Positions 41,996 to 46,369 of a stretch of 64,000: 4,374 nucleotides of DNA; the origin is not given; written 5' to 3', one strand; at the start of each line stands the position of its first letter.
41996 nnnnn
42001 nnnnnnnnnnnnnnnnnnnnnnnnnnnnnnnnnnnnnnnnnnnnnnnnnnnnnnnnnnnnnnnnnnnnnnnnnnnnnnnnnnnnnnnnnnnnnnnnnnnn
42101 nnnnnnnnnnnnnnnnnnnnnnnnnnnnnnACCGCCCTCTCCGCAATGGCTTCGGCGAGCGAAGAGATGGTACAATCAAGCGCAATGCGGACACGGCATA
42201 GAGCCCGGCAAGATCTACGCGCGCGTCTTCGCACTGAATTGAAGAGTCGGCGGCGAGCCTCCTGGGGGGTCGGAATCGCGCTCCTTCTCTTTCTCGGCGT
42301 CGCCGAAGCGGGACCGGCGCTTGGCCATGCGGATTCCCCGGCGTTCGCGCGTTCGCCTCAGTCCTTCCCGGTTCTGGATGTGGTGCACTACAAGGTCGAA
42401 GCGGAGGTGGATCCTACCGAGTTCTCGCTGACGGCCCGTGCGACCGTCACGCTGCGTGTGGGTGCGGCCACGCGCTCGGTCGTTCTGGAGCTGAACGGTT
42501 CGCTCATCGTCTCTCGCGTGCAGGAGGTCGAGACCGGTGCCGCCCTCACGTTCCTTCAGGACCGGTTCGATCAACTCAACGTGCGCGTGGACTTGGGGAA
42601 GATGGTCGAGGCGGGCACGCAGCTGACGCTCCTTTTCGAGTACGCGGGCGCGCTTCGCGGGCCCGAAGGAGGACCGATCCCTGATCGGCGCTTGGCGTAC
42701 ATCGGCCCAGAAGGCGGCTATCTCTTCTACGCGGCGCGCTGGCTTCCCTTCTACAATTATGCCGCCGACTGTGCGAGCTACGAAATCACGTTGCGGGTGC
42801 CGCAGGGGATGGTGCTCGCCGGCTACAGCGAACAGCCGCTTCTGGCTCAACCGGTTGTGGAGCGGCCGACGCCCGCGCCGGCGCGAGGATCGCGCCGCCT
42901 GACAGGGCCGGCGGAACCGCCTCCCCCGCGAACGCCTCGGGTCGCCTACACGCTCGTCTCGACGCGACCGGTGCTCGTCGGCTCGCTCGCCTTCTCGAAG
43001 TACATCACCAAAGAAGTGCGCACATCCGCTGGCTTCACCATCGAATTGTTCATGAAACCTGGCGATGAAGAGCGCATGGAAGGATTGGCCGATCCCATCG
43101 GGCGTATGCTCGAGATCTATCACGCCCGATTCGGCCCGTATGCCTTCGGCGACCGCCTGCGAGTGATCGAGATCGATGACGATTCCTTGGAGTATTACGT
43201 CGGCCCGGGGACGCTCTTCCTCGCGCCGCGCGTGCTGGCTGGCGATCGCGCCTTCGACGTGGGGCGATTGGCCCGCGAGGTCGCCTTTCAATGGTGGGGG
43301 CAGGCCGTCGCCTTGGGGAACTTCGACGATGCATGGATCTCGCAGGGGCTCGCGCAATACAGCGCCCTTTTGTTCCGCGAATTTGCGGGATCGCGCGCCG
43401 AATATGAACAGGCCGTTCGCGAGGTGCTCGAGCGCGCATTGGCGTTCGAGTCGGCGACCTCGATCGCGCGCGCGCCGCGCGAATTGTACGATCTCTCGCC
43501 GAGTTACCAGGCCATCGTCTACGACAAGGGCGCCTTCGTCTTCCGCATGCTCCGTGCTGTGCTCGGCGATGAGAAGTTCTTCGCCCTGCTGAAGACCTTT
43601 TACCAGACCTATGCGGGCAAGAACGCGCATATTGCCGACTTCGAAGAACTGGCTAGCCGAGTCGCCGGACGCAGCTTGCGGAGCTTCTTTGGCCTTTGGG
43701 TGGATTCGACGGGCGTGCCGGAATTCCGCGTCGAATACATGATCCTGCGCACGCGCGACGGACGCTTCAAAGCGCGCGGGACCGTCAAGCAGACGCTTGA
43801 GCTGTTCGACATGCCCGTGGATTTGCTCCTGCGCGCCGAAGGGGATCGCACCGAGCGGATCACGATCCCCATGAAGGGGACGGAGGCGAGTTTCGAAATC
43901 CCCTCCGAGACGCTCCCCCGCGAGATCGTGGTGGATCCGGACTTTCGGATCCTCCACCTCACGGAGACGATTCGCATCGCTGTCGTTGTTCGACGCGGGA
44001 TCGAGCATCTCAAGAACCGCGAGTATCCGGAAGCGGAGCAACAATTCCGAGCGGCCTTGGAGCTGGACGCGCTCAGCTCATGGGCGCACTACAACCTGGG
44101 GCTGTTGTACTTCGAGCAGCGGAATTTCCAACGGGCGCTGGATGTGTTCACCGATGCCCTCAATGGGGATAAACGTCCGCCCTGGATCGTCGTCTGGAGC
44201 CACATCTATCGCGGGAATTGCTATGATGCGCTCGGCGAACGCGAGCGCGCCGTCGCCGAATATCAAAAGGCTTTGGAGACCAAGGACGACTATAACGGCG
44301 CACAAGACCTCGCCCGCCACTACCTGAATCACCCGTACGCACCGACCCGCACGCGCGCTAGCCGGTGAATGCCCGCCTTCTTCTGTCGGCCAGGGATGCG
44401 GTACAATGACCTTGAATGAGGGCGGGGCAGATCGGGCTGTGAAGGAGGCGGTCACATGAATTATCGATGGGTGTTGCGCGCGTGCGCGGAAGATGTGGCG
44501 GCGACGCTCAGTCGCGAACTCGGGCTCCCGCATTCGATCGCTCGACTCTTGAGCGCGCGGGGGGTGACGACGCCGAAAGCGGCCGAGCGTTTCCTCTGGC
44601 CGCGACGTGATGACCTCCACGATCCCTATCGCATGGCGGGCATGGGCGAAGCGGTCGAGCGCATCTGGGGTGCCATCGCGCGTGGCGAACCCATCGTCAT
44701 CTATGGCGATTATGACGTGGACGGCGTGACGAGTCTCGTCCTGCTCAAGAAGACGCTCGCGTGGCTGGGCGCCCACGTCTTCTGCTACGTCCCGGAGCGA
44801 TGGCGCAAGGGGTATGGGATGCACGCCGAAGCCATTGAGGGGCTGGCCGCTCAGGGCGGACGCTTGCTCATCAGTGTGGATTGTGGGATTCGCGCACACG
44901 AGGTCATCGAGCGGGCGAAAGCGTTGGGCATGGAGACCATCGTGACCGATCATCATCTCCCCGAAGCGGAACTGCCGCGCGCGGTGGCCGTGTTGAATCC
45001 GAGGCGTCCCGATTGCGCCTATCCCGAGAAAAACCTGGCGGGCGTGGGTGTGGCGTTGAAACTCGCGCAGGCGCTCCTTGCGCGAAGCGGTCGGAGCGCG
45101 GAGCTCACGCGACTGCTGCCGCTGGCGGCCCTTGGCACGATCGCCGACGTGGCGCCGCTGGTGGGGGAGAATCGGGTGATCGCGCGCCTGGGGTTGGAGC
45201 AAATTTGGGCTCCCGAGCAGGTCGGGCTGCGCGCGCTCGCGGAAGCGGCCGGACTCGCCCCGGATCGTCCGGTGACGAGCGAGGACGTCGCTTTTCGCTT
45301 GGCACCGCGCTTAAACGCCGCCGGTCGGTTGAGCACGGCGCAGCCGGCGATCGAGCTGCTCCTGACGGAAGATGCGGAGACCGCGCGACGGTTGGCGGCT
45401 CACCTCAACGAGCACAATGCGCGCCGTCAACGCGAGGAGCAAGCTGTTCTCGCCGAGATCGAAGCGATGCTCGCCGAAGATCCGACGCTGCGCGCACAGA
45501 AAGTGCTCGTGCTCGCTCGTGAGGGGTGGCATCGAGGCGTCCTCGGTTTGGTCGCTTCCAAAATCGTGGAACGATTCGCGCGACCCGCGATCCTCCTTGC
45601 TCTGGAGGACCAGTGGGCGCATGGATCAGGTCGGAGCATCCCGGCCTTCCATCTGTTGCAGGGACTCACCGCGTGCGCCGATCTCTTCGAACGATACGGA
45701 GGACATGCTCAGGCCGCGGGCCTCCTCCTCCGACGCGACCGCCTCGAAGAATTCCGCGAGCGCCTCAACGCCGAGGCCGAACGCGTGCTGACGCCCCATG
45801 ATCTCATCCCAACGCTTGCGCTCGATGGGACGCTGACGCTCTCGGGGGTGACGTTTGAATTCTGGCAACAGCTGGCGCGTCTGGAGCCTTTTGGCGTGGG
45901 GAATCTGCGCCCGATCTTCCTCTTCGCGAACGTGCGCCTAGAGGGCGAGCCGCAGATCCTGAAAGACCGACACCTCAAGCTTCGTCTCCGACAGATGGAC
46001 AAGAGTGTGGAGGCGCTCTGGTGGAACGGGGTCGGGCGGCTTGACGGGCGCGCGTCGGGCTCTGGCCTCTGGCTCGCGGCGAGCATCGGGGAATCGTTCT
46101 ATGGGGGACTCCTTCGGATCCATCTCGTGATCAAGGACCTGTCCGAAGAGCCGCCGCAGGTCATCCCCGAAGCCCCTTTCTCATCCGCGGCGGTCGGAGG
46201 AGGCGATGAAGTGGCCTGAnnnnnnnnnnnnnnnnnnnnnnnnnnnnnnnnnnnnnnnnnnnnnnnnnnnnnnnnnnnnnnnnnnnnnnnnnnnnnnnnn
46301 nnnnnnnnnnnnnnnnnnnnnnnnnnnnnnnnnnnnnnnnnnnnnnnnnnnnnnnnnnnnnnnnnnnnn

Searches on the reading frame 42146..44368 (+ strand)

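Call 88: search_protein_families(library=pfam, proteins=[window:42146-44368:+], max_evalue=0.000001)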
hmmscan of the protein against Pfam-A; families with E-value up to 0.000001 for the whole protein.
window:42146-44368:+ (740 aa): 6 families
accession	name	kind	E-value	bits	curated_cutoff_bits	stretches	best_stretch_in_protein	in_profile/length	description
PF01433.26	Peptidase_M1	-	1e-17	64.9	27.7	1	376-518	72-218/218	Peptidase family M1 domain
PF00515.34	TPR_1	-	8.8e-15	54.3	27.8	0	646-672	2-28/34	Tetratricopeptide repeat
PF07719.23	TPR_2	-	4.4e-14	51.8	27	0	647-672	3-28/34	Tetratricopeptide repeat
PF13432.12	TPR_16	-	3.5e-09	37.4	32.7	1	616-672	2-58/65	Tetratricopeptide repeat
PF13181.12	TPR_8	-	1.3e-07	31.7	25.7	0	690-713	8-31/34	Tetratricopeptide repeat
PF13424.12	TPR_12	-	4.1e-07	30.5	30.1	0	623-676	15-76/77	Tetratricopeptide repeat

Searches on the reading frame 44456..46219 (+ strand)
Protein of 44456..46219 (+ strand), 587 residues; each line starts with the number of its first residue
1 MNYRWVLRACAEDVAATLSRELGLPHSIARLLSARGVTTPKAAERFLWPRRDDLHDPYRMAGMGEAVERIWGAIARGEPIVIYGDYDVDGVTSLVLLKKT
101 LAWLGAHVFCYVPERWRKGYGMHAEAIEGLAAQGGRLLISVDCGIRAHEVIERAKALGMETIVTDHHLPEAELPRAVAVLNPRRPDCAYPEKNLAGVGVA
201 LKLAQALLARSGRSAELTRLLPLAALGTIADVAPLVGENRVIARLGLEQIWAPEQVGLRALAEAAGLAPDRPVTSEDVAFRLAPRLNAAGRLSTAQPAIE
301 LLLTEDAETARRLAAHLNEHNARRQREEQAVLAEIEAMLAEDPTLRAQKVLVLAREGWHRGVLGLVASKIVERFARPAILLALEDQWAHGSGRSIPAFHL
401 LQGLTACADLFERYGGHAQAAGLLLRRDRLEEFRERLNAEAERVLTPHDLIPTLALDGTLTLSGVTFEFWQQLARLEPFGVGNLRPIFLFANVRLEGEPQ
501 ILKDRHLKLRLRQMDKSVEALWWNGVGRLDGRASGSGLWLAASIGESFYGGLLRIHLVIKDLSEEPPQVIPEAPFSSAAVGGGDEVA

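Call 88: search_protein_families(library=pfam, proteins=[window:44456-46219:+], max_evalue=0.000001)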
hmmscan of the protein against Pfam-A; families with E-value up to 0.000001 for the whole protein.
window:44456-46219:+ (587 aa): 3 families
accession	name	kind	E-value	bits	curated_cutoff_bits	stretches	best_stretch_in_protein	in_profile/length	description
PF01368.27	DHH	-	1.4e-24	87.2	28.1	1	80-228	2-125/125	DHH family, N-terminal domain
PF17768.7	RecJ_OB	-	7e-19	68.3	27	1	456-561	1-107/107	RecJ OB domain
PF02272.25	DHHA1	-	2.3e-11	44.5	25.9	1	348-441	2-100/102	DHHA1 domain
